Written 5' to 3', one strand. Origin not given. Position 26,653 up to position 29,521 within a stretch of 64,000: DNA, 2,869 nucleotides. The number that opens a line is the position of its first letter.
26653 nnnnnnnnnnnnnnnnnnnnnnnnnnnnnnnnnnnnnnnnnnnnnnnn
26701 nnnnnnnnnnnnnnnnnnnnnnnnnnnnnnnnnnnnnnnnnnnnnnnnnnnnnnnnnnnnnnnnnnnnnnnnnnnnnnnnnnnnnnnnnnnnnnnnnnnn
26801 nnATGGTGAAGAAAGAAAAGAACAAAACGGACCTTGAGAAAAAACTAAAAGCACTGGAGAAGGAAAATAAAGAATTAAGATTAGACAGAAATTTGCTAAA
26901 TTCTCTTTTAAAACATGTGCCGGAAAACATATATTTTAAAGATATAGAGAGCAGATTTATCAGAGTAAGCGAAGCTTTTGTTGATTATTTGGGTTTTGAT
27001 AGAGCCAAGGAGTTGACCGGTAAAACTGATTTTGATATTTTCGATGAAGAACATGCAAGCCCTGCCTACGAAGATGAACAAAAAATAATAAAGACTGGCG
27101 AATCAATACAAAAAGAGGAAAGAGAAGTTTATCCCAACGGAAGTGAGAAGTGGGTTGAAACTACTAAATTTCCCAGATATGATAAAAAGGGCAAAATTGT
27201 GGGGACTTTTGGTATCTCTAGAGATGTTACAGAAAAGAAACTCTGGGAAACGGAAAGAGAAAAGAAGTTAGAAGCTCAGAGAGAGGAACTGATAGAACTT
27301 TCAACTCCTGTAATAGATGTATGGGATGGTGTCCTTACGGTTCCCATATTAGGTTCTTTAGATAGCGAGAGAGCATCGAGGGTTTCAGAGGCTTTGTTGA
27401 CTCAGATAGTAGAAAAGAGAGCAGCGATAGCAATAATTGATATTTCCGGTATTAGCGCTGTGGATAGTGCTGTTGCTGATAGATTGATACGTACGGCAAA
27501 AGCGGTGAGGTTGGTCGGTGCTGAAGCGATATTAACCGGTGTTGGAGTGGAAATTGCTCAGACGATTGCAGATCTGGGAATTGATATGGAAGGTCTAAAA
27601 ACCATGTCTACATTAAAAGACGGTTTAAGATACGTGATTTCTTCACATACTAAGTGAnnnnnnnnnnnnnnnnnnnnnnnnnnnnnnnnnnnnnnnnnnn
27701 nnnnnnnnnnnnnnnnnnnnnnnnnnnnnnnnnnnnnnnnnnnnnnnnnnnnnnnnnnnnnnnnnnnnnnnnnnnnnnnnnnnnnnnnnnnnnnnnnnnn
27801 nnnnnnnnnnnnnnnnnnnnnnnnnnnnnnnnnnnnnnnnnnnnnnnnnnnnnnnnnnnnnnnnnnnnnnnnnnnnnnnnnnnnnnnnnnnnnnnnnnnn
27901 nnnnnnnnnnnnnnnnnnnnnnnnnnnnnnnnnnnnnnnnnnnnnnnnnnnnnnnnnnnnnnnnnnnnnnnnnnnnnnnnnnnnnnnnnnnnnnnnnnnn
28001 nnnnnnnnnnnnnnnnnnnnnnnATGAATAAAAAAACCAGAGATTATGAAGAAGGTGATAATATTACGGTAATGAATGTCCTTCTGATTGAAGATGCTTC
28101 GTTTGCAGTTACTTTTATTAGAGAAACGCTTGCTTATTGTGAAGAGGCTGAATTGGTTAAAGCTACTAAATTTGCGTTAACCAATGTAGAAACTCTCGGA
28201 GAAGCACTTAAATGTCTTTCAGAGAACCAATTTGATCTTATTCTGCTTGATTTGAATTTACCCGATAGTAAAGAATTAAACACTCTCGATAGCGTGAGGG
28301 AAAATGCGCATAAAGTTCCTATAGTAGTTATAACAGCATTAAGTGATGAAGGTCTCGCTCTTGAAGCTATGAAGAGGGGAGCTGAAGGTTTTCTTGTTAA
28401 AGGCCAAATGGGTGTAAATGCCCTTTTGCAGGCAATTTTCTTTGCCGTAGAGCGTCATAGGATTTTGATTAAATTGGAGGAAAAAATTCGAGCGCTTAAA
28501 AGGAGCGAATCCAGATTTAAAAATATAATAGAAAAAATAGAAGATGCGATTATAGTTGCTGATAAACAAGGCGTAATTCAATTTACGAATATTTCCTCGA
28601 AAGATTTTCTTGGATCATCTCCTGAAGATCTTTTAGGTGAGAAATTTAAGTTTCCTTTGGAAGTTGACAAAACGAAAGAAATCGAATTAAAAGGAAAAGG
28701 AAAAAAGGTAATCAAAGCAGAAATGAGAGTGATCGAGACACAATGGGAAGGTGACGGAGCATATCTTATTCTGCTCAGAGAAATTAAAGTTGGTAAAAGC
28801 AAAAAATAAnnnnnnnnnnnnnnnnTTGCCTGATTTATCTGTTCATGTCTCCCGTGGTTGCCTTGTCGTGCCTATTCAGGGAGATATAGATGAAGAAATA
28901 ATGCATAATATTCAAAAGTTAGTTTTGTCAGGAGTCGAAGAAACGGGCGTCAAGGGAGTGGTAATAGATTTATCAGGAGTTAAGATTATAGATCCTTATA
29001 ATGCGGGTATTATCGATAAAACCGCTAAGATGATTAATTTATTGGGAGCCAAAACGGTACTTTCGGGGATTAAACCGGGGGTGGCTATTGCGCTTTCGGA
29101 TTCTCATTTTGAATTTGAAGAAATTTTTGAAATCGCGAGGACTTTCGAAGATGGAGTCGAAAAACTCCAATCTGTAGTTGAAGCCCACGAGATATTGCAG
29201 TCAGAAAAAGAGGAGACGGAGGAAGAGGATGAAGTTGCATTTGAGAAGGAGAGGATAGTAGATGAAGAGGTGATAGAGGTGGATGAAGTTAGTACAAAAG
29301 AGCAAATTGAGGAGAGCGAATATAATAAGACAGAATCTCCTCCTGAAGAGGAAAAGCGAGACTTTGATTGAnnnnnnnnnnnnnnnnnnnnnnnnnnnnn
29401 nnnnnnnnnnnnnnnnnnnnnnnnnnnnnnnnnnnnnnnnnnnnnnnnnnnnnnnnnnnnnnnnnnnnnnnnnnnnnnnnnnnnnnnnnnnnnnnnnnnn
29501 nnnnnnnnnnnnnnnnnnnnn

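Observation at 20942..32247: Two-tier stressosome-type signalling locus that ends in a phosphorelay rather than a sigma factor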

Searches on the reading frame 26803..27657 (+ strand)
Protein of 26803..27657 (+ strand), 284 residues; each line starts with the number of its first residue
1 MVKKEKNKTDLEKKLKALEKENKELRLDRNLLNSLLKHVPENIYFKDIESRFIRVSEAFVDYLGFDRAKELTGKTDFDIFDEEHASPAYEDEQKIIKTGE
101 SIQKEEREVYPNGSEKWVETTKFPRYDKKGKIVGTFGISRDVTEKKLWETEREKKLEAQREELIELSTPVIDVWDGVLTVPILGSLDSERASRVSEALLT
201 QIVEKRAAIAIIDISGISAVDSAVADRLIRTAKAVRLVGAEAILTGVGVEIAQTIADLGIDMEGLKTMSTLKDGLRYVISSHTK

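Call 4: search_protein_families(library=pfam, proteins=[window:26803-27657:+], max_evalue=0.01)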
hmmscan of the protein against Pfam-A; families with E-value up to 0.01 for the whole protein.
window:26803-27657:+ (284 aa): 9 families
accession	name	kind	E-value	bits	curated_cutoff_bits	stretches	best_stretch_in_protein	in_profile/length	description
PF08448.16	PAS_4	-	4.9e-19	69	23.1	1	36-146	1-109/110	PAS fold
PF01740.26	STAS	-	1.6e-12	47.5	22.6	1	170-271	3-103/106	STAS domain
PF13426.13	PAS_9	-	9.1e-12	45.6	27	1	43-144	4-103/103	PAS domain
PF08447.18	PAS_3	-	4.9e-08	33.6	25.6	1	53-137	2-87/89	PAS fold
PF00989.32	PAS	-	1e-07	32.4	22.6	1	33-142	4-113/113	PAS fold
PF13596.12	PAS_10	-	0.00064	20.8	22.1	1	32-143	1-106/106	PAS domain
PF13466.11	STAS_2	-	0.0034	18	29.2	1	184-261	5-80/80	STAS domain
PF13188.13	PAS_8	-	0.0034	17.7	21.8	1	31-85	2-55/65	PAS domain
PF11827.13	DUF3347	-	0.0086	17.4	25.5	0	144-174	55-85/93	Protein of unknown function (DUF3347)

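Call 68: search_protein_families(library=ncbifam, proteins=[window:26803-27657:+], max_evalue=0.01)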
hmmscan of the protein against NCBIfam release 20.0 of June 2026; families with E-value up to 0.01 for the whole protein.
window:26803-27657:+ (284 aa): 8 families
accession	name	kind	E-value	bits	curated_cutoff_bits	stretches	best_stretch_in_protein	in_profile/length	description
NF052652.1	YtvA_fam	equivalog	1.7e-26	93.3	250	1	52-273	25-241/243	YtvA family blue-light photoreceptor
NF008302.0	PRK11091.1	equivalog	2.9e-21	75.4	838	1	4-155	129-279/779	aerobic respiration two-component sensor histidine kinase ArcB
TIGR00229.1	sensory_box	domain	3.2e-18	66.1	22.9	1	31-150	6-124/126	PAS domain S-box protein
NF047874.1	MASE3_PAS_HK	subfamily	2e-09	36.8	560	1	5-161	240-393/655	MASE3 domain-containing sensor histidine kinase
TIGR00377.1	ant_ant_sig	superfamily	3.9e-05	23.5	53.45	1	174-256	10-92/108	anti-sigma factor antagonist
TIGR02886.1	spore_II_AA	equivalog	0.0013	18.7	114.75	1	173-254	5-86/106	anti-sigma F factor antagonist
NF053781.1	cdiGMPphdstlr2612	equivalog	0.0019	15.9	1600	1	38-145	723-829/1268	Tlr1612 family c-di-GMP phosphodiesterase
NF041831.1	NO_HK_NahK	exception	0.0049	14.9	1500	1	37-146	328-435/854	hybrid sensor histidine kinase/response regulator NahK/ErcS'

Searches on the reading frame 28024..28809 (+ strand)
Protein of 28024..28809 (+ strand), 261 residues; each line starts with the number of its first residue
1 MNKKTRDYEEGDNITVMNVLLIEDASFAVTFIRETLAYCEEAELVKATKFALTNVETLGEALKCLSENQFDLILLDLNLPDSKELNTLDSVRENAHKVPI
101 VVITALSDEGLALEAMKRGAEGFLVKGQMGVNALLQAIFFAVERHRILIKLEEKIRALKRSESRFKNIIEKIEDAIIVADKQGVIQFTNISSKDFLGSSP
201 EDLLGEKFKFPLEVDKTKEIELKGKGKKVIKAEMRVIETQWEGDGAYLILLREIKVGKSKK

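Call 4: search_protein_families(library=pfam, proteins=[window:28024-28809:+], max_evalue=0.01)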
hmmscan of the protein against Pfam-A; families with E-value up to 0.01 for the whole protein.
window:28024-28809:+ (261 aa): 6 families
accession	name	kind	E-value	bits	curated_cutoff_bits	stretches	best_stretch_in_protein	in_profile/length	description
PF00072.30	Response_reg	-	9.4e-16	58.4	30.2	1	20-137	2-109/111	Response regulator receiver domain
PF00989.32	PAS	-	1.5e-06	28.6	22.6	1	164-207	2-45/113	PAS fold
PF24820.1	Diguanyl_cycl_sensor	-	0.00016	22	28.1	1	168-209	1-42/109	Diguanylate cyclase-like sensor domain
PF08448.16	PAS_4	-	0.00029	21.5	23.1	1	170-209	2-41/110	PAS fold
PF13426.13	PAS_9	-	0.0025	18.5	27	1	174-231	2-62/103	PAS domain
PF23456.1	CSDE1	-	0.0084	16.7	27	0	154-218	10-73/84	Cold shock domain-containing protein E1 CSD domain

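Call 68: search_protein_families(library=ncbifam, proteins=[window:28024-28809:+], max_evalue=0.01)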
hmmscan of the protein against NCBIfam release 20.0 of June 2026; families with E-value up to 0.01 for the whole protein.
window:28024-28809:+ (261 aa): 97 families (the best 25 are shown)
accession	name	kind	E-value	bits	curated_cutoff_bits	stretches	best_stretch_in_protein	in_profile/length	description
NF041946.1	LuxO_transreg_Vib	equivalog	1.4e-15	57.1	800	1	53-127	24-98/463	quorum-sensing sigma-54 dependent transcriptional regulator LuxO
NF007935.0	PRK10651.1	equivalog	1.4e-13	50.6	250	1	58-146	41-128/216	two-component system response regulator NarL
NF006900.1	PRK09390.1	equivalog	2.3e-11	43.6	255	1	44-158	23-136/203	response regulator FixJ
NF052313.1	T9SS_RR_PorX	equivalog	5.5e-11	41.9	300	1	46-174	21-143/513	T9SS response regulator signal transducer PorX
NF007820.0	PRK10529.1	equivalog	2.2e-10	40.4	325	1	18-147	3-121/225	two-component system response regulator KdpE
NF011896.0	PRK15369.1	equivalog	3.5e-10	39.8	242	1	16-146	3-125/211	two component system response regulator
TIGR00229.1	sensory_box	domain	6.2e-10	39.3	22.9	1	159-223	1-65/126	PAS domain S-box protein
NF007928.2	PRK10643.1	equivalog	7.3e-10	38.8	330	1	45-127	20-102/216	two-component system response regulator PmrA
NF007135.0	PRK09581.1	equivalog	2e-09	36.8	474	1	53-130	30-109/457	PleD family two-component system response regulator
NF047793.1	ResRegPgtA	equivalog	3.8e-09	35.9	650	1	43-150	23-129/414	two-component system response regulator PgtA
TIGR01818.1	ntrC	equivalog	5.3e-09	35.4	558.6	1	50-126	23-99/463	nitrogen regulation protein NR(I)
NF045991.1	RespRegCtrARhodob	equivalog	5.8e-09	36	350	1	17-127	1-102/224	response regulator transcription factor CtrA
NF007018.1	PRK09483.1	equivalog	6.1e-09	35.8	280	1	17-147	2-124/217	UvrY/SirA/GacA family response regulator transcription factor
NF047785.1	respo_reg_MadR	equivalog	7.5e-09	35.2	300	1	53-138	30-117/209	MadR family response regulator transcription factor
TIGR02956.1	TMAO_torS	equivalog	1.1e-08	33.6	676.5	1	10-126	695-805/967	TMAO reductase system sensor histidine kinase/response regulator TorS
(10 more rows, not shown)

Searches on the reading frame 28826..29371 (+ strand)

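Call 4: search_protein_families(library=pfam, proteins=[window:28826-29371:+], max_evalue=0.01)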
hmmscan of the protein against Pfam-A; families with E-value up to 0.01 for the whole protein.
window:28826-29371:+ (181 aa): 1 family
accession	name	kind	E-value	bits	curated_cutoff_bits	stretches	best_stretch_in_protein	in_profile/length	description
PF01740.26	STAS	-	1.7e-14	53.9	22.6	1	5-108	3-104/106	STAS domain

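Call 68: search_protein_families(library=ncbifam, proteins=[window:28826-29371:+], max_evalue=0.01)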
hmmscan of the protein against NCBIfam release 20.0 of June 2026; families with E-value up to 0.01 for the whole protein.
window:28826-29371:+ (181 aa): 3 families
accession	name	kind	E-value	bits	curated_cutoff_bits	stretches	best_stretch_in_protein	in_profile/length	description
NF052652.1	YtvA_fam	equivalog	2.9e-12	46.7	250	1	6-100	139-233/243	YtvA family blue-light photoreceptor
TIGR00377.1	ant_ant_sig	superfamily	9.9e-10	38.3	53.45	1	5-93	6-94/108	anti-sigma factor antagonist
TIGR02886.1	spore_II_AA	equivalog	4.4e-06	26.7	114.75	1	7-90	4-87/106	anti-sigma F factor antagonist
